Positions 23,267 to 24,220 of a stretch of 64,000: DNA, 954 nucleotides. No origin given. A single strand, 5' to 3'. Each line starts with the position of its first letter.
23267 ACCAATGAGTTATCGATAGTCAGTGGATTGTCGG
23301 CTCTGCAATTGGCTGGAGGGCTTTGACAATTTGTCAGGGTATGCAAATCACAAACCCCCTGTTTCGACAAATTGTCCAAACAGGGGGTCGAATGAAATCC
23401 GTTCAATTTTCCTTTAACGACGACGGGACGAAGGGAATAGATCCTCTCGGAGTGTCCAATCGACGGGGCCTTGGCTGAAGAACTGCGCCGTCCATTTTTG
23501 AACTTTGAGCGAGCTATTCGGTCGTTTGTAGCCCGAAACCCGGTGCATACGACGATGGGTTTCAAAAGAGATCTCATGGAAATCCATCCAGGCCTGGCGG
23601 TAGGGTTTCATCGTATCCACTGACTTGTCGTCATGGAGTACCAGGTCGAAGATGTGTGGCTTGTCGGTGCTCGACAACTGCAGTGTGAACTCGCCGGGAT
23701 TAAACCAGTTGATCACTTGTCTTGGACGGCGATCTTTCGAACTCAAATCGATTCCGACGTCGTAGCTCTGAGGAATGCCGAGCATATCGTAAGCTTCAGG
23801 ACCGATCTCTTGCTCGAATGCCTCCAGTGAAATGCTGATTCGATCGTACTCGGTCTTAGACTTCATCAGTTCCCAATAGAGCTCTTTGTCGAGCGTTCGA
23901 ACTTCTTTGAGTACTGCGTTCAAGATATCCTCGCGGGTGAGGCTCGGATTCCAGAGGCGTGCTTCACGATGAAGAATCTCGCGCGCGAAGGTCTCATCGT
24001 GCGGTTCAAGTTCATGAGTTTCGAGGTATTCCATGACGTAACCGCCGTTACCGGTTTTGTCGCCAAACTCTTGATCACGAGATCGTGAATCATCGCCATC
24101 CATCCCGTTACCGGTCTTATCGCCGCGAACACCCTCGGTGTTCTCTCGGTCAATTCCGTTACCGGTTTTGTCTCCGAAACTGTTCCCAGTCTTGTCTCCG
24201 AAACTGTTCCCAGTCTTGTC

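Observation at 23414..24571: Secreted protein with perfect 24-bp tandem repeats (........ x ~13) immediately upstream of the T2SS operon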

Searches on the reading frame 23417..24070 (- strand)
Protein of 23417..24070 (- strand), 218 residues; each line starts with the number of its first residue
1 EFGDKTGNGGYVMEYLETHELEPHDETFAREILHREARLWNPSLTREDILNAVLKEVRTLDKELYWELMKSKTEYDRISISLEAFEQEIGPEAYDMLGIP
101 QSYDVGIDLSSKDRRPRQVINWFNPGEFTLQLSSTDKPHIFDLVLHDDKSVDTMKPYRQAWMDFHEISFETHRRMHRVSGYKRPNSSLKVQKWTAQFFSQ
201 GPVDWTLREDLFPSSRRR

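Call 10: find_homologous_proteins(query=window:23417-24046:-, max_evalue=0.01)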
Query window:23417-24046:-: 97 candidates shared short words with the query, none scored E <= 0.01.
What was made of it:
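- Tried and rejected: The word-indexed search with the C-terminal 210 aa found nothing (call 10).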

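Call 17: search_protein_representatives(protein=window:23417-24046:-)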
Query: 210 residues. Proteins with E-value up to 0.001 (for the whole library): 1; up to 1e-10: 1; up to 1e-30: 1. The best 1 are listed.
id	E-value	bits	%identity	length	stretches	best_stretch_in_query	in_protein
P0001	3.6e-139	477.9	100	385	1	1-210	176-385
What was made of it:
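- Checked: An exhaustive phmmer search against 1.84 billion representatives found only the protein itself (call 17).
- Tried and rejected: The exhaustive phmmer search of the C-terminal 210 aa against 1.84 billion representatives found only the protein itself (call 17).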

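Call 38: search_protein_families(library=phrogs, proteins=[window:23417-24046:-], max_evalue=0.1)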
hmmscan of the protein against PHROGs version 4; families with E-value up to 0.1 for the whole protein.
window:23417-24046:- (210 aa): 0 families

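Call 39: search_protein_families(library=padloc, proteins=[window:23417-24046:-], max_evalue=0.1)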
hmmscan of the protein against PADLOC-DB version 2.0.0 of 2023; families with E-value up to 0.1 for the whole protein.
window:23417-24046:- (210 aa): 0 families

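Call 40: search_solved_structures(query=window:23417-24046:-, max_evalue=10)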
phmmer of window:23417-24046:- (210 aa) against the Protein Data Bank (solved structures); distinct sequences matched with E-value up to 10: 3.
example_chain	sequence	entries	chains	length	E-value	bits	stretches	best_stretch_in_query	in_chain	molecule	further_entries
3trp_A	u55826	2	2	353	0.034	17.2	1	35-137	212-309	Calsequestrin-1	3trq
1a8y_A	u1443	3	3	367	0.036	17.1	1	35-137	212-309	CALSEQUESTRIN | Calsequestrin-1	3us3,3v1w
1wgw_A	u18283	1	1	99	0.38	13.8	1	22-77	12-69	'Signal Recognition Particle 54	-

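Call 84: predict_structure(protein=window:23417-24070:-)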
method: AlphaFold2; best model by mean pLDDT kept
length: 218 residues; sequences in the alignment: 1
mean_pLDDT: 37.5   pTM: 0.23
mean pLDDT of the five models: 37.5, 34.8, 32.0, 31.1, 30.5
residues with pLDDT >= 90: 0; 70-90: 0; 50-70: 15; < 50: 203
segments of 3 or more residues with pLDDT < 50: 1-12, 23-26, 32-42, 44-48, 53-218
pLDDT, mean of each block of 10 residues (from residue 1): 37 52 49 46 48 46 33 25 28 32 32 29 30 39 41 43 38 33 35 42 34 31
secondary structure, 60 per line:
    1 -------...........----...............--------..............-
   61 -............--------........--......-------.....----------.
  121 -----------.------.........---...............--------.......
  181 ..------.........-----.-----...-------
elements in order: H8-18 H23-37 H46-59 H62-73 H82-89 H92-97 E105-109 E139-147 H151-165 E174-182 E189-197
